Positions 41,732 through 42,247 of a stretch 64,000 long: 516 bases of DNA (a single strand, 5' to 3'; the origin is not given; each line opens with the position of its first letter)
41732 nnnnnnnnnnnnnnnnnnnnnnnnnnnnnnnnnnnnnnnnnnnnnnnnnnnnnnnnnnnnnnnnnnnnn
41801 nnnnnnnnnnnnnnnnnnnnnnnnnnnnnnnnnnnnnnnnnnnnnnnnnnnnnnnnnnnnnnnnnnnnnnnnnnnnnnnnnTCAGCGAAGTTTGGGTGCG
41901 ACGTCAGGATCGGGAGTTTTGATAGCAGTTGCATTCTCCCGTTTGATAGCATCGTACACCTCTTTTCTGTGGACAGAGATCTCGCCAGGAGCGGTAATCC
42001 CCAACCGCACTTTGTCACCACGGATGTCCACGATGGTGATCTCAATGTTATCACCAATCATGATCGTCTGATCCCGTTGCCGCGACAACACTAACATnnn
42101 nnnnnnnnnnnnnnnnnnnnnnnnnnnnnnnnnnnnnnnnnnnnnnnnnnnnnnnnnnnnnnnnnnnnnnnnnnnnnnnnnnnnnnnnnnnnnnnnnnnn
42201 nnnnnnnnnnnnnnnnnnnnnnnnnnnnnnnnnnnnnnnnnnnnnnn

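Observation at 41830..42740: csrA with a possible FliW-like upstream partner in a GC-rich islet of an apparently non-flagellated small genome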

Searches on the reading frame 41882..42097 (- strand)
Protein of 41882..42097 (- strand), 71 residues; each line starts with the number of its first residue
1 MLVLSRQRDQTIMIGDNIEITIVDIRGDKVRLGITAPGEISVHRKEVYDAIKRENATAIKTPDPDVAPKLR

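Call 4: search_protein_families(library=pfam, proteins=[window:41882-42097:-], max_evalue=1)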
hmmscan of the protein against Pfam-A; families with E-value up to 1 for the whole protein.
window:41882-42097:- (71 aa): 2 families
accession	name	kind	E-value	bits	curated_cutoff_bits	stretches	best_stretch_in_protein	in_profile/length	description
PF02599.21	CsrA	-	8.5e-25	86.9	27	1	1-52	1-52/53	Global regulator protein family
PF24388.1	Permuted_GreAB-C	-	0.0038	17.3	27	0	14-35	20-43/54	Permuted GreAB-C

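Call 7: search_protein_families(library=ncbifam, proteins=[window:41882-42097:-], max_evalue=10)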
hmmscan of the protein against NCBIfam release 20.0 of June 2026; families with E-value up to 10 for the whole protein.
window:41882-42097:- (71 aa): 3 families
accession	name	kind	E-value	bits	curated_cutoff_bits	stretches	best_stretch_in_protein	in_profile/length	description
NF002469.0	PRK01712.1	equivalog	6.9e-26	90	73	1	1-58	1-58/65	carbon storage regulator CsrA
TIGR00202.1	csrA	equivalog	8.5e-24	83.5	70.1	1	1-59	1-59/69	carbon storage regulator CsrA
NF001844.0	PRK00568.1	equivalog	5e-15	55.3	106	1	1-65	1-65/76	carbon storage regulator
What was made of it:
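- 41882..42097 (-): csrA coding sequence, 71 aa, of the FliW-type with an extended C-terminus. Pfam PF02599 at 8.5e-25 (call 4) and NCBIfam equivalog at 90 bits (call 7).
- On CsrA/RsmA (PF02599): NCBIfam NF002469 scores 90 bits against 73, and TIGR00202 scores 83.5 against 70.1 (call 7).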

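Call 12: list_cluster_members(proteins=[P0001, window:41882-42097:-])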
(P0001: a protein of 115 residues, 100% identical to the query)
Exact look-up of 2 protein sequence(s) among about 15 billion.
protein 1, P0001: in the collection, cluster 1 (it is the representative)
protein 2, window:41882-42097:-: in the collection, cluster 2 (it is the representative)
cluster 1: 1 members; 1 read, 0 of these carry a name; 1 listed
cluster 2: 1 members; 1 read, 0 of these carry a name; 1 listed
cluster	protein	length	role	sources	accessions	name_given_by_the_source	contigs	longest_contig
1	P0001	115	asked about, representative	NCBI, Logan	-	-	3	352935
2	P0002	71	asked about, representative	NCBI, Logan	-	-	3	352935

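Call 20: find_homologous_proteins(query=window:41882-42097:-, max_evalue=0.00001)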
Query window:41882-42097:- (71 aa): 7998 proteins with E <= 0.00001 among 8000 candidates; the best 120 are listed.
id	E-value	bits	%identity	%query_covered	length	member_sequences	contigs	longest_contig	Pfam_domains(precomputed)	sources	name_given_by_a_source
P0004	3.9e-38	145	-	-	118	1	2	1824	PF02599.22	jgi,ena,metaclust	metaclust:\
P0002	9.1e-38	144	100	100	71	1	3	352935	PF02599.22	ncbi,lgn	-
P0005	1.1e-27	112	91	89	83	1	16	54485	PF02599.22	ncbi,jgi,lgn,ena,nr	ncbi:MAG: carbon storage regulator CsrA [Phycisphaerae bacterium]|nr:carbon storage regulator CsrA [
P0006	1.1e-27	112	91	89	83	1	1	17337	PF02599.22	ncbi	-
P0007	2.6e-27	111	91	89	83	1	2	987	PF02599.22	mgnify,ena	mgnify:FL=1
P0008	2.9e-27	111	89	89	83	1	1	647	PF02599.22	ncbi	-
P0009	4.0e-26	107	86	92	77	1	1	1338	PF02599.22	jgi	jgi:carbon storage regulator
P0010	1.2e-25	106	81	94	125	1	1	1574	PF02599.22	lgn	-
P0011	1.2e-25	106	88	82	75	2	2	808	PF02599.22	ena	-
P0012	2.3e-25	105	81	94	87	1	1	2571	PF02599.22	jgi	jgi:carbon storage regulator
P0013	2.5e-25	105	78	96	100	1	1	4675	PF02599.22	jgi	jgi:carbon storage regulator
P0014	2.6e-25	105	79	94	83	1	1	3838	PF02599.22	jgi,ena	-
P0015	3.0e-25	105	79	94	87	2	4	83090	PF02599.22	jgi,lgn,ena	-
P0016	3.1e-25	105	80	93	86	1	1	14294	PF02599.22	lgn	-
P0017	3.1e-25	105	85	92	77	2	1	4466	PF02599.22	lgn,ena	-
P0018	3.1e-25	104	79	94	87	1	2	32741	PF02599.22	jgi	-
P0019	3.3e-25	104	81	94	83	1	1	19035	PF02599.22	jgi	-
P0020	3.3e-25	104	78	94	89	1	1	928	PF02599.22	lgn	-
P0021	3.5e-25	104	80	93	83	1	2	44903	PF02599.22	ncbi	ncbi:MAG: carbon storage regulator CsrA [Planctomycetota bacterium]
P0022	3.8e-25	104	81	94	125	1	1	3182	PF02599.22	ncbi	-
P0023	3.9e-25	104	79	94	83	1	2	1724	PF02599.22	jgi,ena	-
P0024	3.9e-25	104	78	94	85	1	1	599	PF02599.22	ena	-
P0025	4.0e-25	104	82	94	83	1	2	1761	PF02599.22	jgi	-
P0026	4.0e-25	104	81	94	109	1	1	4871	PF02599.22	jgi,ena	-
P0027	4.1e-25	104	78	94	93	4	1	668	PF02599.22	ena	-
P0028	4.7e-25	104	75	100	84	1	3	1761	PF02599.22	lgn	-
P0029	4.8e-25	104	78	94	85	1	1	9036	PF02599.22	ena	-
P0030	4.9e-25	104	86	82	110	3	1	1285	PF02599.22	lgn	-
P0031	4.9e-25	104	78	94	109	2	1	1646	PF02599.22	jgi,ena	-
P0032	4.9e-25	104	83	89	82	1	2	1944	PF02599.22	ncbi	-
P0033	5.1e-25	104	77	100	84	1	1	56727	PF02599.22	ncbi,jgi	ncbi:MAG: carbon storage regulator CsrA [Planctomycetota bacterium]|jgi:carbon storage regulator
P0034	5.5e-25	104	80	93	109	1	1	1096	PF02599.22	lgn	-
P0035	5.5e-25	104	78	94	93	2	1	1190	PF02599.22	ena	-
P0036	5.7e-25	104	79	94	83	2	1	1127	PF02599.22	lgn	-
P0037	6.1e-25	104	78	94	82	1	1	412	PF02599.22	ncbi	-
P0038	6.5e-25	103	88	82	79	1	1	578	PF02599.22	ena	-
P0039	7.0e-25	103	78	94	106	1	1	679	PF02599.22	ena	-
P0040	7.1e-25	103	78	94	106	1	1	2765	PF02599.22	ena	-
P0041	7.4e-25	103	78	94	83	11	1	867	PF02599.22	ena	-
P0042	7.8e-25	103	78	94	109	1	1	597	PF02599.22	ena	-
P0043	7.8e-25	103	80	93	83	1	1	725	PF02599.22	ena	-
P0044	7.8e-25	103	80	93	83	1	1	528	PF02599.22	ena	-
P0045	7.9e-25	103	79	94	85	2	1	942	PF02599.22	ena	-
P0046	8.0e-25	103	75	97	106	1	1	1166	PF02599.22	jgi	jgi:carbon storage regulator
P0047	8.0e-25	103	76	97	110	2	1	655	PF02599.22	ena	-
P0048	8.1e-25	103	88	82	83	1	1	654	PF02599.22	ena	-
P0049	8.3e-25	103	79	93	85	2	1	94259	PF02599.22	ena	-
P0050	8.4e-25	103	75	97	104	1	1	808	PF02599.22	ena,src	-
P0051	8.6e-25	103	76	96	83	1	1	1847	PF02599.22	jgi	-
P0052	9.0e-25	103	74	97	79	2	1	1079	PF02599.22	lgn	-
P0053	9.1e-25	103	78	94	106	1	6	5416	PF02599.22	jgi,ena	jgi:carbon storage regulator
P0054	9.3e-25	103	83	89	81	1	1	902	PF02599.22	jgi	jgi:carbon storage regulator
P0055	9.5e-25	103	79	93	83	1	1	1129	PF02599.22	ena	-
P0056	9.5e-25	103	78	94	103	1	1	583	PF02599.22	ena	-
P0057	9.6e-25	103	75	97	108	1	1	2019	PF02599.22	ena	-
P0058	9.7e-25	103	73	97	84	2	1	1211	PF02599.22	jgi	jgi:carbon storage regulator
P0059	9.8e-25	103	79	94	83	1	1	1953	PF02599.22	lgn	-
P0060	9.9e-25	103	76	94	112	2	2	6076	PF02599.22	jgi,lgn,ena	-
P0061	9.9e-25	103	75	97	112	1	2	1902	PF02599.22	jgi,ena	jgi:carbon storage regulator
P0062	1.0e-24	103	78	94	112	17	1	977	PF02599.22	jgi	-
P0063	1.0e-24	103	75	97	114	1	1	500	PF02599.22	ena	-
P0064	1.1e-24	103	75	97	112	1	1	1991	PF02599.22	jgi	jgi:carbon storage regulator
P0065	1.1e-24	103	75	97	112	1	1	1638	PF02599.22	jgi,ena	jgi:carbon storage regulator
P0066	1.1e-24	103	79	94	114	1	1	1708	PF02599.22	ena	-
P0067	1.1e-24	103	78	94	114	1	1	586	PF02599.22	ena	-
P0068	1.1e-24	103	78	96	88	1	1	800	PF02599.22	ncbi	-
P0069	1.2e-24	103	77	93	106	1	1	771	PF02599.22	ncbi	-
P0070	1.2e-24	103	78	94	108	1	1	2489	PF02599.22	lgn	-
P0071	1.2e-24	103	78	94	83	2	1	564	PF02599.22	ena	-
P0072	1.2e-24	103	88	82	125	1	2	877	PF02599.22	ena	-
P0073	1.2e-24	103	77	93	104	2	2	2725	PF02599.22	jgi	jgi:carbon storage regulator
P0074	1.2e-24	103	88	82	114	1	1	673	PF02599.22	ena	-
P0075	1.3e-24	103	76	94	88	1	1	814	PF02599.22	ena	-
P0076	1.3e-24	103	76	93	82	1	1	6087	PF02599.22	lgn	-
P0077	1.3e-24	103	78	94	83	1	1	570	PF02599.22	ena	-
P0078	1.4e-24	102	76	94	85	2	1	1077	PF02599.22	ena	-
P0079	1.4e-24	102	82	93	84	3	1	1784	PF02599.22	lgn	-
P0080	1.4e-24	102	79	94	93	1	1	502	PF02599.22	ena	-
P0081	1.5e-24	102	82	93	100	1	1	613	PF02599.22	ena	-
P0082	1.5e-24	102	76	94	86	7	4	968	PF02599.22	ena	-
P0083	1.5e-24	102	78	94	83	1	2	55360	PF02599.22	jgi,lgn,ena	-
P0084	1.5e-24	102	76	94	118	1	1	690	PF02599.22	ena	-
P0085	1.5e-24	102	76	94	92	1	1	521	PF02599.22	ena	-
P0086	1.5e-24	102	78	94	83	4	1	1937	PF02599.22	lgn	-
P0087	1.5e-24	102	76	94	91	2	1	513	PF02599.22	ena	-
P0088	1.5e-24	102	82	93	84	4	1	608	PF02599.22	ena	-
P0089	1.6e-24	102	74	96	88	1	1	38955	PF02599.22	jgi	jgi:carbon storage regulator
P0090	1.6e-24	102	88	82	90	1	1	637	PF02599.22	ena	-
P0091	1.6e-24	102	85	85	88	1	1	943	PF02599.22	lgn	-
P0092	1.6e-24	102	85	85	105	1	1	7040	PF02599.22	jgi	jgi:carbon storage regulator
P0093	1.7e-24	102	78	96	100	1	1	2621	PF02599.22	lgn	-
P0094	1.7e-24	102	78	94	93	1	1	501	PF02599.22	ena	-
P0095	1.7e-24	102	78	94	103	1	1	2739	PF02599.22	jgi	jgi:carbon storage regulator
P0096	1.7e-24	102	76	94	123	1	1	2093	PF02599.22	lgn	-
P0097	1.7e-24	102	74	99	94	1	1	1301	PF02599.22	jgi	jgi:carbon storage regulator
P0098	1.7e-24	102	76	94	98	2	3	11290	PF02599.22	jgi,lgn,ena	jgi:carbon storage regulator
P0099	1.7e-24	102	82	93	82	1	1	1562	PF02599.22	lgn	-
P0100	1.7e-24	102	76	94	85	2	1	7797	PF02599.22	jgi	jgi:carbon storage regulator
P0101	1.7e-24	102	74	96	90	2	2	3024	PF02599.22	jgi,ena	-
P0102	1.7e-24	102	78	94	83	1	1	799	PF02599.22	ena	-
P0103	1.8e-24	102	79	97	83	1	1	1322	PF02599.22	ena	-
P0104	1.8e-24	102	78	96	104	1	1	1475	PF02599.22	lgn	-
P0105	1.8e-24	102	78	94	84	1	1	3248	PF02599.22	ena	-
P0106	1.8e-24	102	75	94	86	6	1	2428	PF02599.22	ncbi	-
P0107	1.9e-24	102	76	94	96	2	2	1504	PF02599.22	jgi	jgi:carbon storage regulator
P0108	1.9e-24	102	76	94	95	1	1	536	PF02599.22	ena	-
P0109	1.9e-24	102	77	93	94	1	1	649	PF02599.22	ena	-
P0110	1.9e-24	102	73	97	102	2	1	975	PF02599.22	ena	-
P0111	1.9e-24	102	79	94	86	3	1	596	PF02599.22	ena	-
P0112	2.0e-24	102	88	82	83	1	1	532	PF02599.22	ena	-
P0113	2.0e-24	102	76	94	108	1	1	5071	PF02599.22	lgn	-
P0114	2.0e-24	102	79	94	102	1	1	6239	PF02599.22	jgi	jgi:carbon storage regulator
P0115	2.0e-24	102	76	94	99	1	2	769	PF02599.22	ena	-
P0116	2.0e-24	102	76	94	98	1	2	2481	PF02599.22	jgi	jgi:carbon storage regulator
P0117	2.0e-24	102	79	94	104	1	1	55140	PF02599.22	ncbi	-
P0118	2.0e-24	102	76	94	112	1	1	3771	PF02599.22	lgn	-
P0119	2.0e-24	102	76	94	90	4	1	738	PF02599.22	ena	-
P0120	2.1e-24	102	76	94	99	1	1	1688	PF02599.22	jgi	jgi:carbon storage regulator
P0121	2.1e-24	102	76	94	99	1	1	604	PF02599.22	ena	-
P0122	2.1e-24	102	75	94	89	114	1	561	PF02599.22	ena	-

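Call 23: find_encoding_contigs(protein=P0005, flank=6000, max_places=4)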
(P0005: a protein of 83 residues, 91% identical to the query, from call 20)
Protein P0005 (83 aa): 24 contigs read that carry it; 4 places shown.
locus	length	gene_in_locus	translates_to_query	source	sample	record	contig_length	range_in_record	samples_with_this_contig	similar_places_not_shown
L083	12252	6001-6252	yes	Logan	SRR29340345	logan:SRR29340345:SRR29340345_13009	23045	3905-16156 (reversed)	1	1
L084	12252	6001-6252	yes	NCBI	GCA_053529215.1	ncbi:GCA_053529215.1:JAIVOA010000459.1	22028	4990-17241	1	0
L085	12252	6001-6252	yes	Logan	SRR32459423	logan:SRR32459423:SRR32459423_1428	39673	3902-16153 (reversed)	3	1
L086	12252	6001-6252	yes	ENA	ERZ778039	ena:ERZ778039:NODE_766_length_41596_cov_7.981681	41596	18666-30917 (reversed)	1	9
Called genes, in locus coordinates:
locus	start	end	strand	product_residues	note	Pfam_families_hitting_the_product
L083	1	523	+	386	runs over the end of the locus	PF02119:FlgI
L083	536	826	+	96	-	-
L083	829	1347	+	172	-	PF05130:FlgN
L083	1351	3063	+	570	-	PF22638:FlgK_D1, PF06429:Flg_bbr_C (faint)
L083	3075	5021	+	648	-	PF00669:Flagellin_N, PF07196:Flagellin_IN (faint), PF00700:Flagellin_C (weak)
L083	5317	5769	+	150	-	PF02623:FliW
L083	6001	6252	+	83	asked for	PF02599:CsrA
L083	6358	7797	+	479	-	PF00669:Flagellin_N, PF00700:Flagellin_C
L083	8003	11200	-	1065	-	PF04932:Wzy_C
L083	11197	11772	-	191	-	PF01923:Cob_adeno_trans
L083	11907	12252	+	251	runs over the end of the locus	PF12483:GIDE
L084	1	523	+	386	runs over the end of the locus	PF02119:FlgI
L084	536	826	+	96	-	-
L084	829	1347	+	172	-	PF05130:FlgN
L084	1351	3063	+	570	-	PF22638:FlgK_D1, PF06429:Flg_bbr_C (faint)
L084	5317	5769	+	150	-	PF02623:FliW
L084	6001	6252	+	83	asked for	PF02599:CsrA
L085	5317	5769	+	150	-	PF02623:FliW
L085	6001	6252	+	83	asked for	PF02599:CsrA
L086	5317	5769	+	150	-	PF02623:FliW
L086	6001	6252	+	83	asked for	PF02599:CsrA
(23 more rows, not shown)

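Call 24: find_encoding_contigs(protein=P0006, flank=6000, max_places=2)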
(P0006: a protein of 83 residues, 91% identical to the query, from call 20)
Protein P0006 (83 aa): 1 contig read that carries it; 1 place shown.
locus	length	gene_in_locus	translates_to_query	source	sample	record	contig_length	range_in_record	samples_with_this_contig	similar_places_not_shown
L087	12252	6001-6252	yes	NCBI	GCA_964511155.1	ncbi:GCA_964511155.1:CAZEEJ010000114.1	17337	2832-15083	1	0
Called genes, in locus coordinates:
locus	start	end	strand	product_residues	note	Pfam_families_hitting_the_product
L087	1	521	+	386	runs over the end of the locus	PF02119:FlgI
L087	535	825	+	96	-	PF10135:Rod-binding (faint)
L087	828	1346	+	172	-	PF05130:FlgN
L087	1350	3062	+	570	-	PF22638:FlgK_D1, PF06429:Flg_bbr_C (weak)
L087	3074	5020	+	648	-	PF00669:Flagellin_N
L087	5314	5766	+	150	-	PF02623:FliW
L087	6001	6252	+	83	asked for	PF02599:CsrA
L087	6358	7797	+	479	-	PF00669:Flagellin_N, PF00700:Flagellin_C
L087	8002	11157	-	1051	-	PF04932:Wzy_C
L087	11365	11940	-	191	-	PF01923:Cob_adeno_trans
